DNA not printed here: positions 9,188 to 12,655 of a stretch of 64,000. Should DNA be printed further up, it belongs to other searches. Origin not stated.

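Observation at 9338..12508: AT-rich 1056-aa metallophosphoesterase-NTPase gene inserted next to type I restriction-modification remnants: candidate single-gene defence system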

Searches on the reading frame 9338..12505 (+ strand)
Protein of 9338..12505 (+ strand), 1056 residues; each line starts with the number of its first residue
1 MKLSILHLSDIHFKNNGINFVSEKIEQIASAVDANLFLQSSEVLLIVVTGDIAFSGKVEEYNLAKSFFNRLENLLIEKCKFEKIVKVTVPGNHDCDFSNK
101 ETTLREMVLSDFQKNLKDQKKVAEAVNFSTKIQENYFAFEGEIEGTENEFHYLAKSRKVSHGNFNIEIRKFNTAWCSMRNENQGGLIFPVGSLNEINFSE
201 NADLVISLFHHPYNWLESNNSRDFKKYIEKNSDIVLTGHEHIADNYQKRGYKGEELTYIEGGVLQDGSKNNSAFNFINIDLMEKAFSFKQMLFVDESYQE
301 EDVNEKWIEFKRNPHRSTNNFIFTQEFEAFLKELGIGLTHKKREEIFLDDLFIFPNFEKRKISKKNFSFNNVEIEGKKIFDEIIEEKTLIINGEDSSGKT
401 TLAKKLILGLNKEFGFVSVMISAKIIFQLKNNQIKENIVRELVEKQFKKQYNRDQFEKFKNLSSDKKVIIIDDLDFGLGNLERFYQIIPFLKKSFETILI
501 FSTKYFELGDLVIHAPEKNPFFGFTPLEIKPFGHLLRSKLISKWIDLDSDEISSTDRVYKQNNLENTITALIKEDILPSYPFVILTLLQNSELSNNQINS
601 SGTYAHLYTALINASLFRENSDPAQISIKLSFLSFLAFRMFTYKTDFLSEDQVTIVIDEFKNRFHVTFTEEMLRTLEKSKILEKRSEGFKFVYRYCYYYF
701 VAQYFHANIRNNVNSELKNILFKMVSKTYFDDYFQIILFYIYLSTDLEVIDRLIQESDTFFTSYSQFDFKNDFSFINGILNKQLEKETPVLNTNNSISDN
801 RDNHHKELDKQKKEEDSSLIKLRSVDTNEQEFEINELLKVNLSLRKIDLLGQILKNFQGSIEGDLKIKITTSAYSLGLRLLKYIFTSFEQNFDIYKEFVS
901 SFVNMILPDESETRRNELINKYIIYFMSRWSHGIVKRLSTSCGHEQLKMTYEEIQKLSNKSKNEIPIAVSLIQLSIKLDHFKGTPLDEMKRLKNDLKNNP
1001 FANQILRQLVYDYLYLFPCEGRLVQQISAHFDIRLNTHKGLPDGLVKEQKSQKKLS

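Call 5: search_protein_families(library=pfam, proteins=[window:9338-12505:+], max_evalue=1)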
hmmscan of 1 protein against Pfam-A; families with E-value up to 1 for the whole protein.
window:9338-12505:+ (1056 aa): 12 families
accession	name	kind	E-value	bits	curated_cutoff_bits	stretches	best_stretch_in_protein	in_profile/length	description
PF00149.33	Metallophos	-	2.8e-12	47.9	21.5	1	4-242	2-190/191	Calcineurin-like phosphoesterase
PF13401.12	AAA_22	-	3.7e-06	27.7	27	1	387-500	6-121/130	AAA domain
PF12850.12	Metallophos_2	-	0.0022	18.4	27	1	195-250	73-126/154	Calcineurin-like phosphoesterase superfamily domain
PF20720.3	nSTAND3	-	0.0028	17.8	27.2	1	378-433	9-64/155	Novel STAND NTPase 3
PF24936.1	DUF7753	-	0.0044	17.3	27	1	429-461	8-40/63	Domain of unknown function (DUF7753)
PF05729.18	NACHT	-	0.0058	16.9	26.7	1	388-475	2-91/167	NACHT domain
PF00931.28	NB-ARC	-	0.01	15.6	23.5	1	386-474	18-109/248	NB-ARC domain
PF13238.12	AAA_18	-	0.013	16.4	29.4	1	390-474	2-80/128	AAA domain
PF12775.13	AAA_7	-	0.019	15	25.8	1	385-477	32-112/181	P-loop containing dynein motor region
PF00004.35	AAA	-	0.11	13.4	21.2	1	390-476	2-68/131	ATPase family associated with various cellular activities (AAA)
PF18234.7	VioE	-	0.16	12.6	25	1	754-806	19-71/182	Violacein biosynthetic enzyme VioE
PF24883.2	NPHP3_N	-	0.84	10.3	24.8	0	386-448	22-81/164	Nephrocystin 3, N-terminal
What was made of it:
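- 10493..10927 (+): P-loop NTPase core (residues 386-530). Walker A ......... at 10514-10540 and Walker B IIIDDLD at 10742-10762. Pfam AAA_22 27.7 bits (cutoff 27); nSTAND3, NACHT and NB-ARC are below threshold (call 5).
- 11468..12505 (+): C-terminal all-helical domain (residues 711-1056). Residues 836-1035 are the most conserved part of the family. Presumed sensing or assembly domain. No Pfam repeat family was detected (call 5).
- On STAND / NACHT-like NTPases: Only AAA_22 passes, at 27.7 against 27 (call 5).
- Closest known: Bacterial NLR-related and STAND defence proteins: bNACHT proteins, Avs1-5. Different: Pfam NACHT is below threshold (call 5).
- The Pfam NACHT hit (16.9 bits against a cutoff of 26.7) is below threshold, and nSTAND_NTPase4 was not reported for this sequence (call 5).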

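Call 6: search_protein_families(library=padloc, proteins=[window:9338-12505:+], max_evalue=1)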
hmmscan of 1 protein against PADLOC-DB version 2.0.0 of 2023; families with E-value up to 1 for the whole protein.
window:9338-12505:+ (1056 aa): 4 families
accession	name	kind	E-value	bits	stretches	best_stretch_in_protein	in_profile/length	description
PDLC05050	PDC-S60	-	1.3e-69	233.4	1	298-1036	165-891/906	-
PDLC05051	PDC-S60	-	4e-25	86.1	1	4-869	2-851/1027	-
PDLC04908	PDC-S10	-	0.00016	19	1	43-128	30-104/223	-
PDLC04140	mad8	-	0.00041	18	1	377-486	18-95/314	mads_8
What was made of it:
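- On PADLOC PDC-S60: PDLC05050 E 1.3e-69 (residues 298-1036) and PDLC05051 E 4e-25 (residues 4-869) (call 6).
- On Avs (antiviral STAND) families: There is no Avs model among the PADLOC hits (call 6) and no TPR or other repeat family in Pfam (call 5).
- Closest known: Bacterial NLR-related and STAND defence proteins: bNACHT proteins, Avs1-5. Different: No PADLOC Avs or NLR model was hit (call 6).
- PADLOC PDC-S60 E 1.3e-69 and 4e-25 (call 6).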

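Call 7: search_protein_families(library=ncbifam, proteins=[window:9338-12505:+], max_evalue=1)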
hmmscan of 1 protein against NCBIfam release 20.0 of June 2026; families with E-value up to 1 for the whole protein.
window:9338-12505:+ (1056 aa): 5 families
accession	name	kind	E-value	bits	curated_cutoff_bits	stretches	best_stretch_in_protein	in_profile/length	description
NF053861.1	DS8_antiphage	equivalog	2.8e-251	836.3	790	1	7-1033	1-994/994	anti-phage protein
NF053862.1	DS9_1_antiphage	equivalog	5.8e-17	61.7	420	1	4-173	195-351/486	anti-phage phosphoesterase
TIGR00619.1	sbcd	subfamily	4.5e-05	23.4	77.65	1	4-95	2-87/252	exonuclease subunit SbcD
TIGR02788.1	VirB11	equivalog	0.0081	15.2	249.95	1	383-429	141-187/308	P-type DNA transfer ATPase VirB11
NF005253.0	PRK06762.1-4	equivalog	0.041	14.1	159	1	387-454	3-68/166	hypothetical protein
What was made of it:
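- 9338..12508 (+): DS-8 family gene: 1056 aa plus stop, intact. NCBIfam NF053861 scores 836.3 bits against a cutoff of 790, covering residues 7-1033 = profile 1-994/994 (call 7).
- On DS-8 (NCBIfam NF053861, equivalog): Residues 7-1033 cover profile positions 1-994 of 994 (call 7).
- On SbcCD / Mre11-Rad50 nuclease: TIGR00619 scores 23.4 bits against a cutoff of 77.65, over residues 4-95 only (call 7).
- Closest known: DS-9A. Same: The metallophosphatase domain is homologous: NCBIfam DS9_1_antiphage E 5.8e-17 over residues 4-173 (call 7).
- NCBIfam equivalog NF053861 DS8_antiphage scores 836.3 bits against a cutoff of 790, end to end (call 7). NCBIfam sbcD E 4.5e-5 over residues 4-95 (call 7). 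The SbcD score is 23.4 bits against a cutoff of 77.65 (call 7).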

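Call 10: find_homologous_proteins(query=window:9338-12505:+)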
Query window:9338-12505:+ (1056 aa): 1120 proteins with E <= 0.001 among 8000 candidates; the best 120 are listed.
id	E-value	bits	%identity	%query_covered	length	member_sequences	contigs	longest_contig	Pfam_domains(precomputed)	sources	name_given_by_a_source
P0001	0.0e+0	1322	94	60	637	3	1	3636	PF24406.2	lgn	-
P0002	4.6e-171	589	33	99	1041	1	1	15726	PF00149.34,PF24406.2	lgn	-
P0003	1.8e-169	584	32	97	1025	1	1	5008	PF00149.34,PF24406.2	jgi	jgi:predicted MPP superfamily phosphohydrolase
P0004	3.7e-169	583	33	99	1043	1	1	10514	PF00149.34,PF24406.2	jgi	jgi:hypothetical protein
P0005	1.4e-168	581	33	98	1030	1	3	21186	PF24406.2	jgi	jgi:hypothetical protein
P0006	2.2e-167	577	32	98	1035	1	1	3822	PF00149.34,PF24406.2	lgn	-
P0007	1.4e-164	568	32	98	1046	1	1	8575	PF00149.34,PF24406.2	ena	-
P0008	3.7e-164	567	34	99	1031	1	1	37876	PF00149.34,PF24406.2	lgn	-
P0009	1.4e-163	565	32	98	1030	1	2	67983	PF24406.2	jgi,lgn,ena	jgi:hypothetical protein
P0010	7.1e-163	562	32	98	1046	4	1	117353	PF00149.34,PF24406.2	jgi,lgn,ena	-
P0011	8.3e-162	559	32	98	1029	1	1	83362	PF24406.2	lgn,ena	-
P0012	1.4e-161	558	31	99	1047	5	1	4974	PF24406.2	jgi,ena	-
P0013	1.6e-160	555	32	98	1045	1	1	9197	PF00149.34,PF24406.2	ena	-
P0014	1.0e-159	552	32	98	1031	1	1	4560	PF00149.34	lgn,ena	-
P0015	1.1e-159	552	32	98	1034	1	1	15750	PF00149.34,PF24406.2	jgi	jgi:GTPase SAR1 family protein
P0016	3.5e-159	550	31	98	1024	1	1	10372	PF00149.34,PF24406.2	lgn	-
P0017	4.4e-159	550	30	98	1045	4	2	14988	PF00149.34,PF24406.2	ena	-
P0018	2.5e-158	547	31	98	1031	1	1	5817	PF00149.34,PF24406.2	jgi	jgi:Calcineurin-like phosphoesterase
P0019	2.7e-158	547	32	98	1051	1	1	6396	PF00149.34,PF24406.2,PF01637.25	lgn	-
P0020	3.9e-158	547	31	99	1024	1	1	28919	PF00149.34,PF24406.2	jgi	jgi:predicted MPP superfamily phosphohydrolase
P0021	8.7e-158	545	32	100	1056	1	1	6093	PF00149.34,PF24406.2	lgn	-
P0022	1.3e-157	545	32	98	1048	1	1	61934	PF00149.34,PF24406.2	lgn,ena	-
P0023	1.3e-157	545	31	100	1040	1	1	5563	PF00149.34,PF24406.2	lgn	-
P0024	1.6e-157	545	31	99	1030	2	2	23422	PF00149.34,PF24406.2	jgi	jgi:Calcineurin-like phosphoesterase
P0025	2.3e-157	544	31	100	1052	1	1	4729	PF00149.34,PF24406.2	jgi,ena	-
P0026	2.4e-157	544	32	97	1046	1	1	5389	PF00149.34,PF24406.2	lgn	-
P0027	2.8e-157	544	32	98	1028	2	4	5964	PF00149.34,PF24406.2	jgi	jgi:hypothetical protein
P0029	6.3e-155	536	32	98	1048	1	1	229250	PF00149.34,PF24406.2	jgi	jgi:predicted MPP superfamily phosphohydrolase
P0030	1.3e-154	535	31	98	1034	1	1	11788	PF00149.34,PF24406.2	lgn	-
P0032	2.3e-154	534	30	98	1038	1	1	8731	PF00149.34,PF24406.2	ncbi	-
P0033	4.9e-154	533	32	99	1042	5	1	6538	PF00149.34,PF24406.2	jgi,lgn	jgi:predicted MPP superfamily phosphohydrolase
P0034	1.2e-153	532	32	98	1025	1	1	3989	PF00149.34,PF24406.2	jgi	jgi:Calcineurin-like phosphoesterase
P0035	1.2e-153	532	31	98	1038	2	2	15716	PF00149.34,PF05729.19,PF24406.2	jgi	jgi:3',5'-cyclic AMP phosphodiesterase CpdA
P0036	1.6e-153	531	30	96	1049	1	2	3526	PF00149.34,PF24406.2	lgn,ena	-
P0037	5.5e-153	530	32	98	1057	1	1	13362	PF00149.34,PF24406.2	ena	-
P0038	7.9e-153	529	32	98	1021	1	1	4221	PF00149.34,PF24406.2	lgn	-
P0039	8.4e-153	529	30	98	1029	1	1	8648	PF00149.34,PF24406.2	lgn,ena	-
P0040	2.3e-152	528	32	100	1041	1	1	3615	PF00149.34,PF24406.2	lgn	-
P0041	5.2e-152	526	30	99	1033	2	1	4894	PF00149.34,PF24406.2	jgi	jgi:hypothetical protein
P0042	1.9e-151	524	31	98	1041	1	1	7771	PF12850.13,PF00149.34,PF24406.2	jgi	jgi:predicted MPP superfamily phosphohydrolase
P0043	2.1e-151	524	30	98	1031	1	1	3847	PF00149.34,PF24406.2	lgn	-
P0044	2.2e-151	524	32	98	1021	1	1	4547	PF00149.34,PF24406.2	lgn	-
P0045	9.0e-151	522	31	98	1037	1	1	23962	PF00149.34,PF24406.2,PF13401.13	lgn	-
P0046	9.2e-151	522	32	99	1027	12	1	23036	PF00149.34,PF24406.2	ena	-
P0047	1.6e-150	521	31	98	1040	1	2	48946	PF00149.34,PF24406.2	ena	-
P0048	2.6e-150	521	30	98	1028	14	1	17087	PF01695.24,PF00149.34,PF24406.2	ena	-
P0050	3.5e-150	520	30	98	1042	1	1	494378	PF00149.34,PF24406.2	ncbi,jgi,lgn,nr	ncbi:MAG TPA: metallophosphoesterase [Pyrinomonadaceae bacterium]|jgi:predicted MPP superfamily phos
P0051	5.2e-150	520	31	98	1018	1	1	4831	PF00149.34,PF24406.2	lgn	-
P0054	3.9e-149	517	32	99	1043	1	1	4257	PF00149.34,PF24406.2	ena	-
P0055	1.0e-148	515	31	98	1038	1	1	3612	PF00149.34,PF24406.2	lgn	-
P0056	1.4e-148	515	30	99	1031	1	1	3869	PF00149.34,PF24406.2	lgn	-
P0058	3.0e-148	514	30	98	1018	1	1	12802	PF00149.34,PF24406.2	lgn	-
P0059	3.0e-148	514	32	98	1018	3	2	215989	PF00149.34,PF24406.2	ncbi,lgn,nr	ncbi:MAG: metallophosphoesterase [Methylotenera sp.]|nr:metallophosphoesterase [Methylotenera sp.] M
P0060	3.4e-148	514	31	98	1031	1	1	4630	PF00149.34,PF24406.2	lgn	-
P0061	1.0e-147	512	30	98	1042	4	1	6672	PF00149.34,PF24406.2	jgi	-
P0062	2.6e-147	511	30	98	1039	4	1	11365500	PF00149.34,PF24406.2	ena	-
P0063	2.8e-147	511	31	98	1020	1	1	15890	PF00149.34,PF24406.2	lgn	-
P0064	3.3e-147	510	30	99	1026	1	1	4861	PF00149.34,PF24406.2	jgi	jgi:adenylate kinase family enzyme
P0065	3.4e-147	510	31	98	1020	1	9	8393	PF00149.34,PF24406.2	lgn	-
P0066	3.6e-147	510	31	98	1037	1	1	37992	PF00149.34,PF24406.2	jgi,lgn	jgi:hypothetical protein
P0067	4.2e-147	510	31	98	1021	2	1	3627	PF00149.34,PF24406.2,PF13401.13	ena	-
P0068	4.7e-147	510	31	99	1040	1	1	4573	PF00149.34,PF24406.2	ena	-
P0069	6.7e-147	509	29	98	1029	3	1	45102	PF00149.34,PF24406.2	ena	-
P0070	7.0e-147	509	31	98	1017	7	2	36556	PF00149.34,PF24406.2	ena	-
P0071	1.3e-146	508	30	100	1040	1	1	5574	PF12850.13,PF00149.34,PF24406.2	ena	-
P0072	1.4e-146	508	31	98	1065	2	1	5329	PF00149.34,PF24406.2,PF13401.13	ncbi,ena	-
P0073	2.1e-146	508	31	99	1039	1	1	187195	PF00149.34,PF24406.2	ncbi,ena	-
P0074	2.4e-146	508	31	99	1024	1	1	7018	PF00149.34,PF24406.2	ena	-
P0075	2.6e-146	508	31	98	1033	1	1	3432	PF00149.34,PF24406.2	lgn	-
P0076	3.5e-146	507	32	98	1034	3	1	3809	PF00149.34,PF24406.2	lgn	-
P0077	4.5e-146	507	29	99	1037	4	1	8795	PF00149.34,PF24406.2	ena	-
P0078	4.7e-146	507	29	98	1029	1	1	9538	PF00149.34,PF24406.2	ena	-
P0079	4.9e-146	507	31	96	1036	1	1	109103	PF00149.34,PF24406.2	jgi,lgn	jgi:hypothetical protein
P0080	8.0e-146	506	30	98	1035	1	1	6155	PF00149.34,PF24406.2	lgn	-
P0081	2.4e-145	504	30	97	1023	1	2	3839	PF00149.34,PF24406.2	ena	-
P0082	4.8e-145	503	30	98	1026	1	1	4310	PF00149.34,PF24406.2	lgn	-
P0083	4.8e-145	503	31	100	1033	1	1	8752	PF00149.34,PF24406.2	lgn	-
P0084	5.9e-145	503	28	99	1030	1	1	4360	PF00149.34,PF24406.2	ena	-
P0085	6.0e-145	503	30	99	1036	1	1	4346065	PF00149.34,PF24406.2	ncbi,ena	-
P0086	6.1e-145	503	31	98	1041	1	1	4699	PF00149.34,PF24406.2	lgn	-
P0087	7.2e-145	503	30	98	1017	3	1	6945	PF00149.34,PF24406.2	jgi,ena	-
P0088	7.2e-145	503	31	93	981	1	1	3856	PF00149.34,PF24406.2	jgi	jgi:predicted MPP superfamily phosphohydrolase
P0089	1.1e-144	502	31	98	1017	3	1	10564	PF00149.34,PF24406.2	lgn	-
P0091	3.1e-144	501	29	98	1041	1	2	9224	PF00149.34,PF24406.2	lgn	-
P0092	3.3e-144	501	29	98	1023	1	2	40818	PF12850.13,PF00149.34,PF24406.2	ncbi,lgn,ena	-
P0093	3.5e-144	500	30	98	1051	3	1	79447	PF00149.34,PF24406.2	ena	-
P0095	4.8e-144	500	30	98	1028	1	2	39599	PF00149.34,PF24406.2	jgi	jgi:hypothetical protein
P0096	5.2e-144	500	31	98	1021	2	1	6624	PF00149.34,PF24406.2,PF13401.13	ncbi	ncbi:MAG: metallophosphoesterase family protein [Sulfuricella sp.]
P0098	5.8e-144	500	30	100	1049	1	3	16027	PF00149.34,PF24406.2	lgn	-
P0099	1.2e-143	499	30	98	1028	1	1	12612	PF00149.34,PF24406.2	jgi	jgi:hypothetical protein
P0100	1.3e-143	499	31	98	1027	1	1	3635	PF00149.34,PF24406.2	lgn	-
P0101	3.0e-143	497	30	98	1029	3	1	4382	PF00149.34,PF24406.2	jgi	jgi:hypothetical protein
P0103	5.1e-143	497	31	98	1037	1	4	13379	PF00149.34,PF12775.14,PF24406.2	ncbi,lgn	-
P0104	7.3e-143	496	32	94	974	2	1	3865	PF24406.2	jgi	-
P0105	8.9e-143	496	31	98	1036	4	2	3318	PF00149.34,PF24406.2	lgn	-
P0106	1.9e-142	495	30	98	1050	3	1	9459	PF00149.34,PF24406.2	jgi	jgi:hypothetical protein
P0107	3.5e-142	494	29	98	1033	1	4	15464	PF00149.34,PF24406.2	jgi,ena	jgi:hypothetical protein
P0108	5.4e-142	493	30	98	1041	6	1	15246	PF00149.34,PF24406.2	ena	-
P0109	8.3e-142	493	31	99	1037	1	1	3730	PF00149.34,PF24406.2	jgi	jgi:hypothetical protein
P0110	8.6e-142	493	30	99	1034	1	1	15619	PF00149.34,PF24406.2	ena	-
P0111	1.1e-141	492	31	98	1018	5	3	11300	PF00149.34,PF24406.2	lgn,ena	-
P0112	1.1e-141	492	30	98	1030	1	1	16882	PF00149.34,PF24406.2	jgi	jgi:hypothetical protein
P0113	1.1e-141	492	29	98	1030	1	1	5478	PF00149.34,PF24406.2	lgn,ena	-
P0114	1.3e-141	492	31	98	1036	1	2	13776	PF00149.34,PF24406.2,PF00004.36,PF01637.25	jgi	jgi:predicted MPP superfamily phosphohydrolase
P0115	1.5e-141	492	29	99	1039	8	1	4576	PF00149.34,PF24406.2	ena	-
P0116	1.5e-141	492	32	99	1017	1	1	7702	PF00149.34,PF24406.2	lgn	-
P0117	2.4e-141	491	29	99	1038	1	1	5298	PF00149.34,PF24406.2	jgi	jgi:hypothetical protein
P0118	2.9e-141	491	30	98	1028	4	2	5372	PF00149.34,PF24406.2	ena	-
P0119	3.3e-141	491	30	92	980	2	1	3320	PF00149.34,PF24406.2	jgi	-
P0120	3.5e-141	491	31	100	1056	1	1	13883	PF00149.34,PF24406.2,PF13401.13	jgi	jgi:Calcineurin-like phosphoesterase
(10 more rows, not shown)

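Call 14: find_encoding_contigs(protein=window:9338-12505:+, flank=10000, max_places=6)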
Protein window:9338-12505:+ (1056 aa): 1 contig read that carries it; 1 place shown.
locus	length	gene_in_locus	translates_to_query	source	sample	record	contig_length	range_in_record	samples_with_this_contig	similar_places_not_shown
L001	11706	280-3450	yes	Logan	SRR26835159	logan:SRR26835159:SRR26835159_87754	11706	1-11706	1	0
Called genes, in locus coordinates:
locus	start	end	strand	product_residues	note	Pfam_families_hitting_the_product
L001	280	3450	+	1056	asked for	PF00149:Metallophos, PF13401:AAA_22 (faint)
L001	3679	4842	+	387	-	PF12161:HsdM_N, PF27226:AF_1845 (weak)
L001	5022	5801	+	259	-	PF05621:TniB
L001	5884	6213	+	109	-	-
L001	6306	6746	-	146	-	-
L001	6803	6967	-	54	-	-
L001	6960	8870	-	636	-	PF00929:RNase_T, PF14567:SUKH_5 (faint), PF09346:SMI1_KNR4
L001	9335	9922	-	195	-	-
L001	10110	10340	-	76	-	-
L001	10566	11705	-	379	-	?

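Call 15: find_encoding_contigs(protein=P0001, flank=5000, max_places=4)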
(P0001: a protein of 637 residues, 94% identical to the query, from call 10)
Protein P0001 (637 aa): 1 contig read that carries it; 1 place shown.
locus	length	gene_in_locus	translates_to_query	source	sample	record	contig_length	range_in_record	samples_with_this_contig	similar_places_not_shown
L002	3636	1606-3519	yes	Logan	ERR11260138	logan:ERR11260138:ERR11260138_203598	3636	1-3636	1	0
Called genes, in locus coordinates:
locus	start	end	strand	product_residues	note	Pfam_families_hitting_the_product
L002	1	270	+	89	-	?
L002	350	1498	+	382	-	PF00149:Metallophos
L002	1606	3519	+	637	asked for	PF24406:nSTAND_NTPase4 (weak)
